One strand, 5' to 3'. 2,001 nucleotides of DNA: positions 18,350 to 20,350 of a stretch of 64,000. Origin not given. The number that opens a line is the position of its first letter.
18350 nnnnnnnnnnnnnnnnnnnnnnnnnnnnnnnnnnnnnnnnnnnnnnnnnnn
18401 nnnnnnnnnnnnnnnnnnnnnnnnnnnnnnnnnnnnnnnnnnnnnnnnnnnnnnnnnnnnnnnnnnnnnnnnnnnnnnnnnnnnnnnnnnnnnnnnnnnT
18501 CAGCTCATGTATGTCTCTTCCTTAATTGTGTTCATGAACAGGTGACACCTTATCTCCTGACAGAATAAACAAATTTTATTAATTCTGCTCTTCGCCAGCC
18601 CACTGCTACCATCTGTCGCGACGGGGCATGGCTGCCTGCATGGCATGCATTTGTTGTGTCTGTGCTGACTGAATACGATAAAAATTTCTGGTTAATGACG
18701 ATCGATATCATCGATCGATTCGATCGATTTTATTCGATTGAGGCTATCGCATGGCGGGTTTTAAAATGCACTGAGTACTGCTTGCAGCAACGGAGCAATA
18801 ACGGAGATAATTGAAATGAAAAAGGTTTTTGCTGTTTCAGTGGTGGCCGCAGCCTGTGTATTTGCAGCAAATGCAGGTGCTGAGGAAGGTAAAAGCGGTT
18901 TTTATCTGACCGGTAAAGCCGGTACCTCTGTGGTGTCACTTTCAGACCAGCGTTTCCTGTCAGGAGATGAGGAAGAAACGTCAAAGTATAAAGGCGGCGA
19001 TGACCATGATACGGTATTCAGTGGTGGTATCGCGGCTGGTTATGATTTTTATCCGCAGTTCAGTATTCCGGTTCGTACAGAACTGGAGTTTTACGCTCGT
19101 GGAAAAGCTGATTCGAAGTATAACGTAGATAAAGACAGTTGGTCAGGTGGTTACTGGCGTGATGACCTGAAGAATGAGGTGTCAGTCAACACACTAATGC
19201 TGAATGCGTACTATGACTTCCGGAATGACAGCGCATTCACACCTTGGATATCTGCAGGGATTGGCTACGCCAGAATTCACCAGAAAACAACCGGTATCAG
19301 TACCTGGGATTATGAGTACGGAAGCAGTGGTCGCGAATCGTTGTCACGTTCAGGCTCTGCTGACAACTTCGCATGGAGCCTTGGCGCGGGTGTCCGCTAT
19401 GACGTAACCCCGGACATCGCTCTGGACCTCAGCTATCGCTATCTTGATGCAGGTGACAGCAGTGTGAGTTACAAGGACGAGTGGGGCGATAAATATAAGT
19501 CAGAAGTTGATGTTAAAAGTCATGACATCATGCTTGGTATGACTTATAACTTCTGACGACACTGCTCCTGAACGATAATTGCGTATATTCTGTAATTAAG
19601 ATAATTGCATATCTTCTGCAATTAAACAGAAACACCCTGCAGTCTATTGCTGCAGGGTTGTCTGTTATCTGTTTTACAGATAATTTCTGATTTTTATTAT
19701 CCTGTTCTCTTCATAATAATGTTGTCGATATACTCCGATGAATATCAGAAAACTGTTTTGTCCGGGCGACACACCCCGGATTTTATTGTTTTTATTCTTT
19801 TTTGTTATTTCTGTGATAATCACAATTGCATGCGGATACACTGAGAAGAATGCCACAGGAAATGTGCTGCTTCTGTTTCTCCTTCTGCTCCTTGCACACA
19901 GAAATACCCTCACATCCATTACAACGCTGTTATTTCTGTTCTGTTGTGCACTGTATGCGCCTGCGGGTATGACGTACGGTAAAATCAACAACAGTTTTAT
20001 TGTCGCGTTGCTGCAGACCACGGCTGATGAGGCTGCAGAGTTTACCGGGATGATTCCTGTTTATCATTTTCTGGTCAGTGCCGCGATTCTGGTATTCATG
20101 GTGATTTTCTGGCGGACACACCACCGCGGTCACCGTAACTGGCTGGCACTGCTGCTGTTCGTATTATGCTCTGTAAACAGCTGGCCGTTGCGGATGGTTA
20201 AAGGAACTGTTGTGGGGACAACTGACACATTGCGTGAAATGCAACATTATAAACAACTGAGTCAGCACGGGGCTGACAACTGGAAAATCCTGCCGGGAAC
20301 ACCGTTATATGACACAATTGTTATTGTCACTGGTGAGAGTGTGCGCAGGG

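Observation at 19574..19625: Two adjacent imperfect 26-bp direct repeats with internal dyad symmetry between the tia-like gene and the PEtN transferase gene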

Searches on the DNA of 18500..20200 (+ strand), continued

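Call 42: search_dna_similar(query=window:19566-19632:+, collection=phages, mode=distant, max_evalue=1, max_rows=10)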
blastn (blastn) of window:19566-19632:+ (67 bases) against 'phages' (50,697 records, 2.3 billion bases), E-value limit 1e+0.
Records with a match: 22; places in all: 22; records where one place covers at least 80% of the query: 0.
Best place of each record, by identity: 90-95% 1; 80-90% 21.
By first word of the organism name: Enterococcus 22.
By host as written in the record: Enterococcus faecalis 7; Enterococcus sp. 3; Enterococcus mundtii 3; Enterococcus faecium TX1330 2; Enterococcus avium BBCO_DT_2 1; Enterococcus faecalis EnGen0211 1; Enterococcus faecalis YN771 1; Enterococcus faecalis OG1RF 1; and 3 more.
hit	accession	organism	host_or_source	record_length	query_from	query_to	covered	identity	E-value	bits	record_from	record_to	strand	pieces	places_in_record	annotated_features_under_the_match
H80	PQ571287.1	Enterococcus phage EA1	Enterococcus avium BBCO_DT_2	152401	23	57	52%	86.1%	1e-1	40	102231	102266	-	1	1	ATPase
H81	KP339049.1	Enterococcus phage EFDG1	Enterococcus faecalis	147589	23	57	52%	86.1%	1e-1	40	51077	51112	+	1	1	hypothetical protein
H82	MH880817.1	Enterococcus phage EfV12-phi1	Enterococcus faecium TX1330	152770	23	57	52%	86.1%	1e-1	40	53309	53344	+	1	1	hypothetical protein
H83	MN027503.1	Enterococcus phage vB_OCPT_Ben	Enterococcus faecalis EnGen0211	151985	23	57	52%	86.1%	1e-1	40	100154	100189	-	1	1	hypothetical protein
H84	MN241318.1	Enterococcus phage PEf771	Enterococcus faecalis YN771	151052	23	57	52%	86.1%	1e-1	40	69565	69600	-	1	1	AAA superfamily ATPase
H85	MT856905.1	Enterococcus phage vB_EfaM_A2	Enterococcus faecalis OG1RF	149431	23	57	52%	86.1%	1e-1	40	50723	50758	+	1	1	putative ATPase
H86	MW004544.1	Enterococcus phage EFGrKN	Enterococcus faecalis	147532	23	57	52%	86.1%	1e-1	40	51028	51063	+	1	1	hypothetical protein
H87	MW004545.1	Enterococcus phage EFGrNG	Enterococcus faecalis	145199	23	57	52%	86.1%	1e-1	40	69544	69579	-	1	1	hypothetical protein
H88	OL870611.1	Enterococcus phage UTI-EfS3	Enterococcus faecalis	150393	23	57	52%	86.1%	1e-1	40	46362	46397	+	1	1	hypothetical protein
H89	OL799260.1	Enterococcus phage phiSHEF16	Enterococcus faecium E1071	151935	23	57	52%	86.1%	1e-1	40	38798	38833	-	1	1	hypothetical protein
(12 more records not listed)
